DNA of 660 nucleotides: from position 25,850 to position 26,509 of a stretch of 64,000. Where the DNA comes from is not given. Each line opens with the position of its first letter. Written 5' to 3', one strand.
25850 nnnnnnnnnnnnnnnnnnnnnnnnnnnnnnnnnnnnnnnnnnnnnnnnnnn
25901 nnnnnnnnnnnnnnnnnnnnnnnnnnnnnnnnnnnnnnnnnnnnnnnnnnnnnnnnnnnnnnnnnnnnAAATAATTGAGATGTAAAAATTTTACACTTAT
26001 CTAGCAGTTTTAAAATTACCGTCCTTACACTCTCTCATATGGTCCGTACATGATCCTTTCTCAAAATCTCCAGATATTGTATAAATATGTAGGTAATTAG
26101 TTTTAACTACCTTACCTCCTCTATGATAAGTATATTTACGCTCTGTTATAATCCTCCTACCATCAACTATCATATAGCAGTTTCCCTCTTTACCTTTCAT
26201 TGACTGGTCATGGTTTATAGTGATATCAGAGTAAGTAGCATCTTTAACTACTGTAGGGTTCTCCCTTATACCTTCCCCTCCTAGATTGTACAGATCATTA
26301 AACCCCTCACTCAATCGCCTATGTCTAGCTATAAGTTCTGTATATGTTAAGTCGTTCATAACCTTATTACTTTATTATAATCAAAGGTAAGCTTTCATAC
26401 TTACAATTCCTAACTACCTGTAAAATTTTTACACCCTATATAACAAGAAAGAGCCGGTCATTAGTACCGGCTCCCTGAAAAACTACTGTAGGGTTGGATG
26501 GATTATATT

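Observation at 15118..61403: All three phage-style inverted gene blocks are exactly bracketed by a pair of palindromes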

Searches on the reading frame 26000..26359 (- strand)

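Call 78: search_protein_families(library=phrogs, proteins=[window:26000-26359:-], max_evalue=0.01)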
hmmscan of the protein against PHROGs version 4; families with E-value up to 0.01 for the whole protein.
window:26000-26359:- (120 aa): 1 family
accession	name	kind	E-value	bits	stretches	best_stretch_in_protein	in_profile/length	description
phrog_28074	-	unknown function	0.0047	16.8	1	35-87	361-414/553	-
